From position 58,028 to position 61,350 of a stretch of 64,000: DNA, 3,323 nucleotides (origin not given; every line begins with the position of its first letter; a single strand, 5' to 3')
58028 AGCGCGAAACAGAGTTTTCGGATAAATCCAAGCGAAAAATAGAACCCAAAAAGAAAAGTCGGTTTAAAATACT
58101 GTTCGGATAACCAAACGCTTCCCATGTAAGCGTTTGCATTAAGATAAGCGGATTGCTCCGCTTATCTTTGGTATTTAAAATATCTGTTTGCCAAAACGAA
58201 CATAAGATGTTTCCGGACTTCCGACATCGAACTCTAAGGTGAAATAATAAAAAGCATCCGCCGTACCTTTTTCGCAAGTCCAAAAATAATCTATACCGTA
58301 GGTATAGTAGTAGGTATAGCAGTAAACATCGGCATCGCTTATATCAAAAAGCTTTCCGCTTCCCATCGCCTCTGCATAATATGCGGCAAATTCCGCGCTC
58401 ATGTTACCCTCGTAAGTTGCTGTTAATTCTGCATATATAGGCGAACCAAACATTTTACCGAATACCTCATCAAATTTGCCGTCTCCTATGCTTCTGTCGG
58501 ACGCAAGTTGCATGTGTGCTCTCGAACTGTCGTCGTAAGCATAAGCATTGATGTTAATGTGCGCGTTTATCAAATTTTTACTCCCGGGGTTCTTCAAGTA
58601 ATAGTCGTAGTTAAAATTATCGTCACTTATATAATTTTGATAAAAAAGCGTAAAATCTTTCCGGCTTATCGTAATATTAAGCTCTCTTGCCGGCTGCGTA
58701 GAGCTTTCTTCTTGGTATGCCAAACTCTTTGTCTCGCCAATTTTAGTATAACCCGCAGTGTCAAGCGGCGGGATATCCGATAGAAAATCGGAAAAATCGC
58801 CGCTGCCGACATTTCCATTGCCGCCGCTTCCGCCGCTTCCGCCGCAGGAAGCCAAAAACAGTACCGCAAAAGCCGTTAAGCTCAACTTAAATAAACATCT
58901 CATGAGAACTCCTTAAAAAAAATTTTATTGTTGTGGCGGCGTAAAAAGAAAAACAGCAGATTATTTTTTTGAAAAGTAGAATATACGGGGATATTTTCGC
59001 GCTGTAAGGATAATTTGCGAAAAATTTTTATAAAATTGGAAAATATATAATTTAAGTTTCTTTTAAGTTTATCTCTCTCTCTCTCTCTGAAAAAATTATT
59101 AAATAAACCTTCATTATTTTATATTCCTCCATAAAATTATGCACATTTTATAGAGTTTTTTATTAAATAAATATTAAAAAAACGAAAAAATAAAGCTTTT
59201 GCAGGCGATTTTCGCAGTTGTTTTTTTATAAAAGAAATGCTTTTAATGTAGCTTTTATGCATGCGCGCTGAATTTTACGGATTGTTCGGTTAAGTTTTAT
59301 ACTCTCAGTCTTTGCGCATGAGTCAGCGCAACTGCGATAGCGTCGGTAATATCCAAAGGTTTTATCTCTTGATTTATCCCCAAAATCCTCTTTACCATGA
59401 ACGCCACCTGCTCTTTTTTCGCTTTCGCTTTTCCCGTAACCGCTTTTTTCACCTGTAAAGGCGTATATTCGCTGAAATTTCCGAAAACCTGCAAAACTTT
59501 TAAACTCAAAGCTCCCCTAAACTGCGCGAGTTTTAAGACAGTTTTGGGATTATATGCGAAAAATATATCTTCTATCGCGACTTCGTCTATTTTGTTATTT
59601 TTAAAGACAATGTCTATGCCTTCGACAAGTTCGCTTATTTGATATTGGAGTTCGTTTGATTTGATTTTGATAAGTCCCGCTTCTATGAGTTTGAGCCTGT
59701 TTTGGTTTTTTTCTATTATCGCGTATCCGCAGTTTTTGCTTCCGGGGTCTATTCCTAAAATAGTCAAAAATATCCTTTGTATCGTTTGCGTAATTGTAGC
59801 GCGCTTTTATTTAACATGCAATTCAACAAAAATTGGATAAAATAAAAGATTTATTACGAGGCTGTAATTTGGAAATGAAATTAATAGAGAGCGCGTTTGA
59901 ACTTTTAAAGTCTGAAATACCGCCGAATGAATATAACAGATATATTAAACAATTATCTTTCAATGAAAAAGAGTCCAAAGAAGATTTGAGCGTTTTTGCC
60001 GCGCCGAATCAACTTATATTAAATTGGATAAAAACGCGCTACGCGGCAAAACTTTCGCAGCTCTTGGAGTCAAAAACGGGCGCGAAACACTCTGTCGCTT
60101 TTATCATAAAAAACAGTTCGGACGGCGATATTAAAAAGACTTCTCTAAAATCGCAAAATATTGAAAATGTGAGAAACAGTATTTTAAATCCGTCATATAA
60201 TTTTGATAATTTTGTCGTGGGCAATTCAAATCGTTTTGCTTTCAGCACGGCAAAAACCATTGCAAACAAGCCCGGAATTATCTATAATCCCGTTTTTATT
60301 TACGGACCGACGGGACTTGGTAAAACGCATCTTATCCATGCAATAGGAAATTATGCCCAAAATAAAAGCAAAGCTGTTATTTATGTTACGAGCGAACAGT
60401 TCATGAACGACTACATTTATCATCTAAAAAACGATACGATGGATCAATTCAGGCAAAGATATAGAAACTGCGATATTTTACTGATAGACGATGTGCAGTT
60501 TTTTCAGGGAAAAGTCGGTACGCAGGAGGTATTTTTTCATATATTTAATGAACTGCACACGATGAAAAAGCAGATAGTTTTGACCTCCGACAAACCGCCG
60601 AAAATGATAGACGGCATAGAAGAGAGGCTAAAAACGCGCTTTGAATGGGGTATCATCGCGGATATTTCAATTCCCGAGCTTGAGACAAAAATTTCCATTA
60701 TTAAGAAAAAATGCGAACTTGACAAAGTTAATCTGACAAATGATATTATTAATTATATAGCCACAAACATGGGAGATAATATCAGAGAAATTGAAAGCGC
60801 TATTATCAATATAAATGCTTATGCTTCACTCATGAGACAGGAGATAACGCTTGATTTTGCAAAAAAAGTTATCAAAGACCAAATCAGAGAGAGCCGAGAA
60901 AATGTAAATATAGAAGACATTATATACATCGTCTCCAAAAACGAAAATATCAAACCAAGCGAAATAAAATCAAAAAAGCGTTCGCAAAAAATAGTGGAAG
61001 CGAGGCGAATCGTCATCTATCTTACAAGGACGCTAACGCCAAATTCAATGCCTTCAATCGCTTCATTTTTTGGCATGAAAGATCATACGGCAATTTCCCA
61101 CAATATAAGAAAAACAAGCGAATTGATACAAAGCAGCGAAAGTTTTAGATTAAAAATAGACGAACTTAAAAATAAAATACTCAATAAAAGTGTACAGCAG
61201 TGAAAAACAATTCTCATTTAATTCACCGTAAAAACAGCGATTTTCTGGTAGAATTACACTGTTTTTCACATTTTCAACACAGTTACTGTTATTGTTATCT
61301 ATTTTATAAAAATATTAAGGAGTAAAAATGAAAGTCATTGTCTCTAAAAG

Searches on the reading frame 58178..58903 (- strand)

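Call 8: search_protein_families(library=pfam, proteins=[window:58178-58903:-], max_evalue=1)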
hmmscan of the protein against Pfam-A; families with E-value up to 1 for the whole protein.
window:58178-58903:- (242 aa): 0 families

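Call 9: search_protein_families(library=ncbifam, proteins=[window:58178-58903:-], max_evalue=1)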
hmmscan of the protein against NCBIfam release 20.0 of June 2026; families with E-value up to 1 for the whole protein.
window:58178-58903:- (242 aa): 2 families
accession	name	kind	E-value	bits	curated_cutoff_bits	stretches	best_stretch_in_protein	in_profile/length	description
NF058595.1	invert_tail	domain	0.19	12.1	37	1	4-33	56-85/113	lipo-invert putative C-terminal anchoring domain-containing protein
NF047847.2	SS_mature_LptM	equivalog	0.96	9.6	27.7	0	1-21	1-21/31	LPS translocon maturation chaperone LptM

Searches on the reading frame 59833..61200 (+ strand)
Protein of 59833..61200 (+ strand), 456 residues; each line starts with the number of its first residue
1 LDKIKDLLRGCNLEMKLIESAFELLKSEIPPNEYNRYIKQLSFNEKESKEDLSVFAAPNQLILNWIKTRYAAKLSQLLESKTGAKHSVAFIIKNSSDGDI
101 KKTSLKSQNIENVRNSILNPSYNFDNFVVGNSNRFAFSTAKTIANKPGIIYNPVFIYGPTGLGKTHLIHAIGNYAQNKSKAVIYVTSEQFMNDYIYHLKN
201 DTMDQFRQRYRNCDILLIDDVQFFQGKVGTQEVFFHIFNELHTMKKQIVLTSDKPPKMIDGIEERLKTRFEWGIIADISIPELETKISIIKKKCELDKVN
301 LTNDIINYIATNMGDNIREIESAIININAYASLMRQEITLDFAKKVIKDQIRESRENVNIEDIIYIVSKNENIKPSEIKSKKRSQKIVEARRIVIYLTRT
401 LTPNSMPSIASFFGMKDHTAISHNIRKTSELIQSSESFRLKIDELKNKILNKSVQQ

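Call 28: find_related_loci(query=window:59833-61200:+, collection=genome_contigs, flank=500)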
Query window:59833-61200:+ (456 aa) in genome_contigs; peptide patterns used: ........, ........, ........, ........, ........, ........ (x = any residue, [..] = any of these).
333 stretches matched a pattern; 267 encode a relative of the query (tblastn E <= 1e-3); the best 80 are kept; 80 distinct loci.
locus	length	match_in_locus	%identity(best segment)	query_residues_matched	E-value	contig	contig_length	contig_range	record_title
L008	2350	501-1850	90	7-456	0e+0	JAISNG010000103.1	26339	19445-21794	MAG: Campylobacteraceae bacterium isolate Im510_bin75 k119_2395226, whole genome shotgun sequence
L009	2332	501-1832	89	13-456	0e+0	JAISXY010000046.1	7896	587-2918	MAG: Campylobacteraceae bacterium isolate Nc350_bin201 k119_1350537, whole genome shotgun sequence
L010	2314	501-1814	81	13-453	0e+0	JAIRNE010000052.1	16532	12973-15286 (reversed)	MAG: Campylobacteraceae bacterium isolate Cd354_bin15 k119_1980822, whole genome shotgun sequence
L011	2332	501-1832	81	10-453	0e+0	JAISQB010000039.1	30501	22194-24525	MAG: Campylobacteraceae bacterium isolate Kf353_bin114 k119_4163753, whole genome shotgun sequence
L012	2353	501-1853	79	1-452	0e+0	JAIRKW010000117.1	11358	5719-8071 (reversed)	MAG: Campylobacteraceae bacterium isolate Cc175_bin2 k119_1965979, whole genome shotgun sequence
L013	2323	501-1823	80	9-452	0e+0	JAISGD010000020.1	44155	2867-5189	MAG: Campylobacteraceae bacterium isolate Gx485_bin81 k119_5966578, whole genome shotgun sequence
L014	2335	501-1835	68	8-454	0e+0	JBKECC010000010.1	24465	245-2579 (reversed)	MAG: Campylobacteraceae bacterium isolate VLC_056 k121_535541, whole genome shotgun sequence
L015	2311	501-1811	70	17-452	0e+0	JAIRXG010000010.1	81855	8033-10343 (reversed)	MAG: Campylobacteraceae bacterium isolate Gsp477_bin146 k119_2700326, whole genome shotgun sequence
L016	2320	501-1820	69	10-452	0e+0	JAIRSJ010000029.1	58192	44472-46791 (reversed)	MAG: Campylobacteraceae bacterium isolate Ct408_bin2 k119_6063333, whole genome shotgun sequence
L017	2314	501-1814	68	17-452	0e+0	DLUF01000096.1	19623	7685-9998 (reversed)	MAG TPA_asm: Sulfurospirillum sp. UBA12182 contig_1266, whole genome shotgun sequence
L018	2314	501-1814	68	17-453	0e+0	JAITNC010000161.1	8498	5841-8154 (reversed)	MAG: Campylobacteraceae bacterium isolate Po218_bin111 k119_877493, whole genome shotgun sequence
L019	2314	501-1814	68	17-452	0e+0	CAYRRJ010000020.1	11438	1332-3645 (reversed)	MAG TPA_asm: uncultured Campylobacterales bacterium isolate binchicken_co36_194 genome assembly, contig: NODE_3919_lengt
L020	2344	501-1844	95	9-456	0e+0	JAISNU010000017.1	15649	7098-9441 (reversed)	MAG: Campylobacteraceae bacterium isolate Iy174_bin11 k119_859724, whole genome shotgun sequence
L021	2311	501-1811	66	17-452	0e+0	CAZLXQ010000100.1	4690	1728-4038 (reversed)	MAG TPA_asm: uncultured Sulfurospirillum sp. isolate SRP345593_co1_59 genome assembly, contig: NODE_11238_length_4690_co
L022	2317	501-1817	67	17-453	0e+0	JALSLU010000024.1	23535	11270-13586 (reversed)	MAG: Sulfurospirillum sp. isolate 355-202_metabat2_scaf2bin.048 355-202_scaffold_1381_c1, whole genome shotgun sequence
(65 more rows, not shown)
